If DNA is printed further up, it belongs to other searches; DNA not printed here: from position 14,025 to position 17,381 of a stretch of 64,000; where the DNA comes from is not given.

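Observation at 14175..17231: PHA-synthase-like alpha/beta hydrolase (Ser in place of the catalytic Cys) fused to a FATP-type acyl-CoA synthetase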

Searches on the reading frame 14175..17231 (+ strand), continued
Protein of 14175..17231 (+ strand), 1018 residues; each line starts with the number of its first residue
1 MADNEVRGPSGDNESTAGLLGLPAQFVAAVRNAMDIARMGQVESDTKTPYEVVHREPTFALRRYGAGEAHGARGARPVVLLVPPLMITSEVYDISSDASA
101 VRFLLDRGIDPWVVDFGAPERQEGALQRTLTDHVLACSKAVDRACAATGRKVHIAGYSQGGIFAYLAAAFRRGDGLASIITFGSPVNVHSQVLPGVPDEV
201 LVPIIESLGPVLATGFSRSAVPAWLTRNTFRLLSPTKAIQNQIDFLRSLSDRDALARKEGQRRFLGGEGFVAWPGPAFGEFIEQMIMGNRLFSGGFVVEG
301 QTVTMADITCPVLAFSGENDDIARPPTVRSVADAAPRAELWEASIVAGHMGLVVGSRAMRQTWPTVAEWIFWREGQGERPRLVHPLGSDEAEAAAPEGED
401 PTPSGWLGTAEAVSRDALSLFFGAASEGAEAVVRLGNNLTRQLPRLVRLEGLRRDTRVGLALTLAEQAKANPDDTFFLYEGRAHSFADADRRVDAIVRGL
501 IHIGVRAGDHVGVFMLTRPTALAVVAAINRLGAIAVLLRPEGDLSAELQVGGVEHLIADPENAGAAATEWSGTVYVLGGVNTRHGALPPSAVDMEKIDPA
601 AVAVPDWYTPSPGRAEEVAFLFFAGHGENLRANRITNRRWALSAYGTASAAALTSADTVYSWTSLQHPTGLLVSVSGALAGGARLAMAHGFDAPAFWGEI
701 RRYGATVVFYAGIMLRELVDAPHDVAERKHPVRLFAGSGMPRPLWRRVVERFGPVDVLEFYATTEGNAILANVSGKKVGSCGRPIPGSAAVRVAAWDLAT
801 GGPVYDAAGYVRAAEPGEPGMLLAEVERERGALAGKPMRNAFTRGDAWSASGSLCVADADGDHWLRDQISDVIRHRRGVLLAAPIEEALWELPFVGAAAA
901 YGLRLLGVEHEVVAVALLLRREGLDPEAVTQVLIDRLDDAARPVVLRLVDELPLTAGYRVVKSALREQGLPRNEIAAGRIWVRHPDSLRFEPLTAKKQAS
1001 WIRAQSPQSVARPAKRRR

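Call 49: find_homologous_proteins(query=L073:5981-8821:+, max_evalue=1e-20)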
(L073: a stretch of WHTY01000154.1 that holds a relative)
Query L073:5981-8821:+ (947 aa): 4791 proteins with E <= 1e-20 among 8000 candidates; the best 120 are listed.
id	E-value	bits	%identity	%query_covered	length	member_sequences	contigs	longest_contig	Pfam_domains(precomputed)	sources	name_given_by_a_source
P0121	0.0e+0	2140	100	100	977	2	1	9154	PF00501.35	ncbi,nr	ncbi:MAG: AMP-binding protein [Actinophytocola sp.]|nr:AMP-binding protein [Actinophytocola sp.]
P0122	0.0e+0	1951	91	100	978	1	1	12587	PF00501.35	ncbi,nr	ncbi:MAG: AMP-binding protein [Actinophytocola sp.]|nr:AMP-binding protein [Actinophytocola sp.]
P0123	0.0e+0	1945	91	100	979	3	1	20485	PF00501.35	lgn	-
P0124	0.0e+0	1862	86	100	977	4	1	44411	PF00501.35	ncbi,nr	ncbi:MAG: AMP-binding protein [Actinophytocola sp.]|nr:AMP-binding protein [Actinophytocola sp.]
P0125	0.0e+0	1680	79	100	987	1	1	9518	PF00501.35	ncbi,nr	ncbi:MAG: AMP-binding protein [Actinophytocola sp.]|nr:AMP-binding protein [Actinophytocola sp.]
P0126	0.0e+0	1657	78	100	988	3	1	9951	PF00501.35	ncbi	ncbi:MAG: AMP-binding protein [Pseudonocardiaceae bacterium]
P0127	0.0e+0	1653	78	100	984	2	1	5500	PF00501.35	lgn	-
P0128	0.0e+0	1637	75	100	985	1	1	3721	PF00501.35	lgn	-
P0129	0.0e+0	1635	77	100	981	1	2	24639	PF00501.35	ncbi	ncbi:MAG: AMP-binding protein [Haloechinothrix sp.]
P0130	0.0e+0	1612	76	100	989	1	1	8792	PF00501.35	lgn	-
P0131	0.0e+0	1608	75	100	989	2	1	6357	PF00501.35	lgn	-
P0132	0.0e+0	1605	75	100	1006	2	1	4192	PF00501.35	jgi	-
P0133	0.0e+0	1579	74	100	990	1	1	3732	PF00501.35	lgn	-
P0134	0.0e+0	1548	73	100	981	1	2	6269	PF00501.35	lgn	-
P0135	0.0e+0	1546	73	100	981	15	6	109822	PF00501.35,PF00561.27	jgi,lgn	jgi:putative long chain acyl-CoA synthase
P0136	0.0e+0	1533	73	100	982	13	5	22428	PF00501.35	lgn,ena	-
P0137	0.0e+0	1398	65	100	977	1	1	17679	PF00501.35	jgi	jgi:putative long chain acyl-CoA synthase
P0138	0.0e+0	1371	66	100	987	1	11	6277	PF00501.35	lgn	-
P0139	0.0e+0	1352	66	100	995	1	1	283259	PF00501.35,PF00561.27,PF12146.16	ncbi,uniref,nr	ncbi:alpha/beta fold hydrolase [Haloechinothrix sp. LS1_15]|uniref:alpha/beta fold hydrolase n=1 Tax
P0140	0.0e+0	1351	65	99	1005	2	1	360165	PF00501.35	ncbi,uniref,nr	ncbi:AMP-binding protein [Rhodococcus sp. D2-41]|uniref:AMP-binding protein n=1 Tax=Speluncibacter j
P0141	0.0e+0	1333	62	100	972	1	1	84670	PF00501.35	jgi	jgi:putative long chain acyl-CoA synthase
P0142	0.0e+0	1328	63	100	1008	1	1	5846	PF00501.35,PF00561.27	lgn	-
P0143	0.0e+0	1327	64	100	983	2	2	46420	PF00501.35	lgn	-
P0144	0.0e+0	1317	64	100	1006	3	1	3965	PF00501.35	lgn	-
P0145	0.0e+0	1316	62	100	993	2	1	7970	PF00501.35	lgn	-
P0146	0.0e+0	1305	63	100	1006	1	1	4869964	PF00501.35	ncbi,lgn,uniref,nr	ncbi:acyl-CoA synthetase [Rhodococcus sp. SGAir0479]|uniref:acyl-CoA synthetase n=1 Tax=Rhodococcus 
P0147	0.0e+0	1298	61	100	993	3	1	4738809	PF12697.14,PF00501.35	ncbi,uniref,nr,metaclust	ncbi:AMP-binding protein [Hoyosella subflava]|uniref:Possible long-chain acyl-CoA synthase n=1 Tax=H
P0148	0.0e+0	1298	63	100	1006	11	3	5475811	PF00501.35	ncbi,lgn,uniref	ncbi:acyl-CoA synthetase [Prescottella soli]|uniref:Acyl-CoA synthetase n=2 Tax=Prescottella soli Ta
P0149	0.0e+0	1294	62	100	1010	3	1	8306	PF00501.35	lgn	-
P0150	0.0e+0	1293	62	100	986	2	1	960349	PF00501.35,PF00561.27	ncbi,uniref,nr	ncbi:acyl-CoA synthetase [Rhodococcus xishaensis]|uniref:Acyl-CoA synthetase n=1 Tax=Rhodococcus xis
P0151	0.0e+0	1293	62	100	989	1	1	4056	PF00501.35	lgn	-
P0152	0.0e+0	1292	62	100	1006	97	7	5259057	PF00501.35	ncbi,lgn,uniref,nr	ncbi:acyl-CoA synthetase [Prescottella equi]|uniref:Long-chain-fatty-acid--CoA ligase n=1 Tax=Presco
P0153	0.0e+0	1291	62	100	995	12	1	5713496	PF00501.35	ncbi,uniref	ncbi:acyl-CoA synthetase [Rhodococcus sp. W8901]|uniref:acyl-CoA synthetase n=1 Tax=Rhodococcus sp. 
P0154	0.0e+0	1290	62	100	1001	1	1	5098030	PF00501.35,PF00561.27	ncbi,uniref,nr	ncbi:acyl-CoA synthetase [Rhodococcus sp. ABRD24]|uniref:acyl-CoA synthetase n=1 Tax=Rhodococcus sp.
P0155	0.0e+0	1287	62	100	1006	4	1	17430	PF00501.35,PF00561.27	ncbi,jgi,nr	ncbi:MAG: acyl-CoA synthetase [Nocardiaceae bacterium]|nr:acyl-CoA synthetase [Nocardiaceae bacteriu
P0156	0.0e+0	1282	61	100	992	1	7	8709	PF12697.14,PF00501.35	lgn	-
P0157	0.0e+0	1278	60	100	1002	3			PF00501.35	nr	nr:AMP-binding protein [Hoyosella rhizosphaerae]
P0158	0.0e+0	1277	61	100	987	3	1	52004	PF00501.35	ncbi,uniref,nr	ncbi:acyl-CoA synthetase [Prescottella subtropica]|uniref:acyl-CoA synthetase n=1 Tax=Prescottella s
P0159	0.0e+0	1276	61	100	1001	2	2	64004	PF00501.35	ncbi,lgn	ncbi:acyl-CoA synthetase [Prescottella defluvii]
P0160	0.0e+0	1270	59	100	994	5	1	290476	PF12697.14,PF00501.35,PF00561.27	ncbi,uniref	ncbi:alpha/beta fold hydrolase [Lolliginicoccus levis]|uniref:alpha/beta fold hydrolase n=1 Tax=Loll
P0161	0.0e+0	1263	60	99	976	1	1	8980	PF00501.35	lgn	-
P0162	0.0e+0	1259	61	100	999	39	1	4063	PF00501.35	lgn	-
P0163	0.0e+0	1257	60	100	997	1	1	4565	PF00501.35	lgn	-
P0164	0.0e+0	1249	60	100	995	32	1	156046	PF00501.35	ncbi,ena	-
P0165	0.0e+0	1249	59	100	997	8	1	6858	PF00501.35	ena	-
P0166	0.0e+0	1248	60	100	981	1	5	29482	PF00501.35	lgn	-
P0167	0.0e+0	1247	61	100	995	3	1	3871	PF00501.35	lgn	-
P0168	0.0e+0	1246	60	100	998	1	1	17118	PF00501.35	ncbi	-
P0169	0.0e+0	1245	60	100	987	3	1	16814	PF00501.35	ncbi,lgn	-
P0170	0.0e+0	1245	60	100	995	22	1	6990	PF00501.35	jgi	jgi:putative long chain acyl-CoA synthase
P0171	0.0e+0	1244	61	100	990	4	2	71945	PF00501.35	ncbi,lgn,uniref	ncbi:acyl-CoA synthetase [Antrihabitans sp. NCIMB 15449]|uniref:Acyl-CoA synthetase n=1 Tax=Antrihab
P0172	0.0e+0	1244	59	100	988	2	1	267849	PF00501.35,PF00561.27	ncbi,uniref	ncbi:acyl-CoA synthetase [Rhodococcus olei]|uniref:Acyl-CoA synthetase n=1 Tax=Rhodococcus olei TaxI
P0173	0.0e+0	1243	59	100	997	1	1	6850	PF00501.35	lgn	-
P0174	0.0e+0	1242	60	100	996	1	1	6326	PF00501.35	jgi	jgi:putative long chain acyl-CoA synthase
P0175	0.0e+0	1242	60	100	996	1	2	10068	PF00501.35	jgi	jgi:putative long chain acyl-CoA synthase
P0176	0.0e+0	1241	59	100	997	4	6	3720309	PF00501.35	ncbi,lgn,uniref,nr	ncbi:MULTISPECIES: AMP-binding protein [unclassified Dietzia]|uniref:AMP-binding protein n=1 Tax=unc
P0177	0.0e+0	1241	59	100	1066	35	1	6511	PF00501.35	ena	-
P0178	0.0e+0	1240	60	100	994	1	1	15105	PF00501.35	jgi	jgi:putative long chain acyl-CoA synthase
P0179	0.0e+0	1240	60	100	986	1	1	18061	PF00501.35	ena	-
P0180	0.0e+0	1240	59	100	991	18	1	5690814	PF00501.35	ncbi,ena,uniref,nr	ncbi:acyl-CoA synthetase [Rhodococcus sp. PvR099]|uniref:acyl-CoA synthetase n=1 Tax=Rhodococcus sp.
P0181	0.0e+0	1239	60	100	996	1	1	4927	PF00501.35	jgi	jgi:putative long chain acyl-CoA synthase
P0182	0.0e+0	1239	59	100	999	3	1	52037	PF00501.35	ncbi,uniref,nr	ncbi:AMP-binding protein [Dietzia alimentaria]|uniref:AMP-binding protein n=1 Tax=Dietzia alimentari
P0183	0.0e+0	1239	59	100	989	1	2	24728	PF00501.35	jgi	jgi:putative long chain acyl-CoA synthase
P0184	0.0e+0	1239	60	100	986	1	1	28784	PF00501.35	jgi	-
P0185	0.0e+0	1239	60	100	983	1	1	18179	PF00501.35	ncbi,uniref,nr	ncbi:AMP-binding protein [Mycobacterium sp.]|uniref:AMP-binding protein n=1 Tax=Mycobacterium sp. Ta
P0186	0.0e+0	1239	60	100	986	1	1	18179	PF00501.35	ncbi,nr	ncbi:MAG TPA: AMP-binding protein [Mycobacterium sp.]|nr:AMP-binding protein [Mycobacterium sp.]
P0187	0.0e+0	1238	60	100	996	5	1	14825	PF00501.35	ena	-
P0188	0.0e+0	1238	59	100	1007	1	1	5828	PF00501.35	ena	-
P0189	0.0e+0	1237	59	100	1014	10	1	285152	PF00501.35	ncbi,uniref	ncbi:putative long chain acyl-CoA synthase [Dietzia sp. 2505]|uniref:AMP-binding protein n=1 Tax=Die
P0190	0.0e+0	1237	60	100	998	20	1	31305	PF00501.35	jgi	-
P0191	0.0e+0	1237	60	100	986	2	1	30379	PF00501.35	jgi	jgi:putative long chain acyl-CoA synthase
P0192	0.0e+0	1237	59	100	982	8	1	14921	PF00501.35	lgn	-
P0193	0.0e+0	1236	60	100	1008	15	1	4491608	PF00501.35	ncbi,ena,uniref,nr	ncbi:AMP-binding protein [Rhodococcus zopfii]|uniref:AMP-binding protein n=1 Tax=Rhodococcus zopfii 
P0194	0.0e+0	1236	61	100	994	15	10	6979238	PF00501.35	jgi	jgi:putative long chain acyl-CoA synthase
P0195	0.0e+0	1236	60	100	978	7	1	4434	PF00501.35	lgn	-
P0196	0.0e+0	1235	58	100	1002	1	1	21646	PF00501.35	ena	-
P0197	0.0e+0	1235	59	100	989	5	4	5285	PF00501.35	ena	-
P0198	0.0e+0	1234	59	100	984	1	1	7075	PF00501.35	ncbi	ncbi:MAG: AMP-binding protein [Mycobacterium sp.]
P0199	0.0e+0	1234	60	100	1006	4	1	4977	PF00501.35,PF00561.27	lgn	-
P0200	0.0e+0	1233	59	100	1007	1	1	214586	PF00501.35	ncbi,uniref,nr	ncbi:AMP-binding protein [Skermania sp. ID1734]|uniref:acyl-CoA synthetase n=1 Tax=Skermania sp. ID1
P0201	0.0e+0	1233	58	100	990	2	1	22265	PF00501.35,PF00561.27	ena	-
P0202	0.0e+0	1232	59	100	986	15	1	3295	PF00501.35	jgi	jgi:putative long chain acyl-CoA synthase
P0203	0.0e+0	1232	59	100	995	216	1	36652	PF00501.35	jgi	jgi:putative long chain acyl-CoA synthase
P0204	0.0e+0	1232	59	100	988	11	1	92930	PF00501.35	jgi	-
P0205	0.0e+0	1232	59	100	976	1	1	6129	PF00501.35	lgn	-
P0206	0.0e+0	1231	59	100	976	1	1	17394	PF00501.35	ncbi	ncbi:MAG TPA: AMP-binding protein [Mycobacterium sp.]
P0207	0.0e+0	1231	59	100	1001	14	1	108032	PF00501.35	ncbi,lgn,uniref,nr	ncbi:acyl-CoA synthetase [Mycobacterium europaeum]|uniref:AMP-binding protein n=1 Tax=Mycobacterium 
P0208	0.0e+0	1231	59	100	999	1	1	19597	PF00501.35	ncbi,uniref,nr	ncbi:MAG: AMP-binding protein [Corynebacterium sp.]|uniref:AMP-binding protein n=1 Tax=Corynebacteri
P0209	0.0e+0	1230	59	100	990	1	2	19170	PF00501.35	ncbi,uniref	ncbi:AMP-binding protein [Rhodococcus sp. NPDC127528]|uniref:AMP-binding protein n=1 Tax=unclassifie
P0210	0.0e+0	1229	59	100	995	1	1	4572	PF00501.35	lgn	-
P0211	0.0e+0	1229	59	100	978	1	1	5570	PF00501.35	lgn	-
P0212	0.0e+0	1229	59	100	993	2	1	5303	PF02089.22,PF12697.14,PF00501.35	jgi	jgi:putative long chain acyl-CoA synthase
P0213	0.0e+0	1228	59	100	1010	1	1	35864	PF00501.35,PF00561.27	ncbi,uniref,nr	ncbi:acyl-CoA synthetase [Rhodococcus chondri]|uniref:Acyl-CoA synthetase n=1 Tax=Rhodococcus chondr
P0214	0.0e+0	1228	59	100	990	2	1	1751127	PF00501.35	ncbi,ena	-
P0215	0.0e+0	1227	59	100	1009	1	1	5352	PF00501.35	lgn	-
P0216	0.0e+0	1227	59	100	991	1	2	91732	PF00501.35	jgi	jgi:putative long chain acyl-CoA synthase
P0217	0.0e+0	1227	59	100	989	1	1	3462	PF00501.35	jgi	jgi:putative long chain acyl-CoA synthase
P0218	0.0e+0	1227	59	100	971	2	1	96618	PF00501.35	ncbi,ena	-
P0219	0.0e+0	1226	59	100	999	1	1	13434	PF00501.35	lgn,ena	-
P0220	0.0e+0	1226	59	100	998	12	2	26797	PF00501.35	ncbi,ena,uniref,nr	ncbi:AMP-binding protein [uncultured Dietzia sp.]|uniref:AMP-binding protein n=1 Tax=uncultured Diet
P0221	0.0e+0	1226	60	100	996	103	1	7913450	PF00501.35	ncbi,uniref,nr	ncbi:acyl-CoA synthetase [Rhodococcus opacus]|uniref:acyl-CoA synthetase n=1 Tax=Rhodococcus opacus 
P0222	0.0e+0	1225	59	100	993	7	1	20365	PF00501.35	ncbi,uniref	ncbi:MAG: AMP-binding protein [Mycobacterium sp.]|uniref:AMP-binding protein n=1 Tax=Mycobacterium s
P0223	0.0e+0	1225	59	100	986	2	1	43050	PF00501.35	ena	-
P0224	0.0e+0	1225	59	100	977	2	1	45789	PF00501.35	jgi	jgi:putative long chain acyl-CoA synthase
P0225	0.0e+0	1225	59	100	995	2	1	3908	PF00501.35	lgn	-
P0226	0.0e+0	1225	60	99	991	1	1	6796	PF00501.35,PF00561.27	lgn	-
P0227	0.0e+0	1224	59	99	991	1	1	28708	PF00501.35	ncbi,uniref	ncbi:AMP-binding protein [Rhodococcus sp. NPDC059234]|uniref:AMP-binding protein n=1 Tax=Rhodococcus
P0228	0.0e+0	1224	58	100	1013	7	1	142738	PF00501.35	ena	-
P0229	0.0e+0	1224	59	100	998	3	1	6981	PF00501.35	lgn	-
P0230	0.0e+0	1223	59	100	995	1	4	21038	PF00501.35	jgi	jgi:putative long chain acyl-CoA synthase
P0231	0.0e+0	1223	59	100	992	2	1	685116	PF00501.35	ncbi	ncbi:AMP-binding protein [Rhodococcus sp. NPDC003322]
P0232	0.0e+0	1223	59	100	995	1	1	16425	PF00501.35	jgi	jgi:putative long chain acyl-CoA synthase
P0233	0.0e+0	1222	59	100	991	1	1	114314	PF00501.35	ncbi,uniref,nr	ncbi:AMP-binding protein [Rhodococcus spelaei]|uniref:AMP-binding protein n=1 Tax=Rhodococcus spelae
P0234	0.0e+0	1221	59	100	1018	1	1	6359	PF00501.35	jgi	jgi:putative long chain acyl-CoA synthase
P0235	0.0e+0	1221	60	100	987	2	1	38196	PF00501.35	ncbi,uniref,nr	ncbi:acyl-CoA synthetase [Rhodococcus marinonascens]|uniref:acyl-CoA synthetase n=1 Tax=Rhodococcus 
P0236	0.0e+0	1221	58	100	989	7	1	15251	PF00501.35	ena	-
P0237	0.0e+0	1221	58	100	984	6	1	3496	PF00501.35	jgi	-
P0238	0.0e+0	1221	59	100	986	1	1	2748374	PF00501.35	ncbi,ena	-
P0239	0.0e+0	1220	59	100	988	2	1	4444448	PF00501.35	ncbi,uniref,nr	ncbi:acyl-CoA synthetase [Rhodococcus sp. WMMA185]|uniref:acyl-CoA synthetase n=1 Tax=Rhodococcus sp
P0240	0.0e+0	1220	59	100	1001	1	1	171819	PF00501.35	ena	-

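Call 75: predict_structure(alignment_id=A1)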
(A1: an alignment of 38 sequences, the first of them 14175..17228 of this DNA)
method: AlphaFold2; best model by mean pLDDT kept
length: 1018 residues; sequences in the alignment: 38
mean_pLDDT: 74.7   pTM: 0.74
mean pLDDT of the five models: 74.7, 74.2, 73.4, 72.5, 70.8
residues with pLDDT >= 90: 323; 70-90: 402; 50-70: 74; < 50: 219
segments of 3 or more residues with pLDDT < 50: 1-45, 67-73, 190-289, 390-439, 580-583, 829-834, 1009-1013
pLDDT, mean of each block of 10 residues (from residue 1): 28 27 33 37 55 87 66 72 74 74 90 81 66 89 91 89 88 94 67 40 44 35 32 31 38 35 27 34 47 74 86 89 73 85 86 83 95 92 78 35 29 29 29 41 63 82 90 83 87 95 94 90 95 93 90 94 91 81 65 91 91 88 78 83 82 83 85 89 83 85 88 91 83 87 91 85 66 77 77 90 90 90 72 63 85 87 87 92 94 94 89 95 87 93 95 85 89 91 86 87 70 48
secondary structure, 60 per line:
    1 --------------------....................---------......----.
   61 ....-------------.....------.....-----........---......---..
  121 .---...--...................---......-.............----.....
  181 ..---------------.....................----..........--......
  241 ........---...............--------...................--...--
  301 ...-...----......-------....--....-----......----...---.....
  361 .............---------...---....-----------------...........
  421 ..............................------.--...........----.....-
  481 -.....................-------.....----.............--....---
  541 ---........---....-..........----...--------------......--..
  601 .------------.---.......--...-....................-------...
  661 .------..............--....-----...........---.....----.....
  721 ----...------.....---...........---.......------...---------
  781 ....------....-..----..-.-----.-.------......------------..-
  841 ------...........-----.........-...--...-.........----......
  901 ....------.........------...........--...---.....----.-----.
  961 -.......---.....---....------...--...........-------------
elements in order (helices of 4 or more, strands of 3 or more residues): H21-40 E50-55 E60-64 E78-82 H89-92 H100-106 E110-115 H130-148 E152-157 H159-171 E176-182 H198-218 H223-232 H235-248 H252-266 H275-293 E296-298 E301-303 E312-317 H325-328 H331-334 E340-345 H356-373 E383-385 H389-392 H410-450 H460-470 E475-479 E482-485 H486-502 E510-514 H519-531 E534-537 H544-551 E555-558 H560-569 E574-576 E591-593 E618-624 E631-636 H637-650 E658-661 H668-681 E684-687 H693-703 E707-711 H716-720 E734-738 H742-752 E756-762 E769-771 E781-784 E791-794 E820-825 E847-857 E863-868 E873-875 E878-880 H882-890 E895-904 E911-919 H926-936 E945-949 H962-968 H972-976 E980-983 E990-992 H995-1005
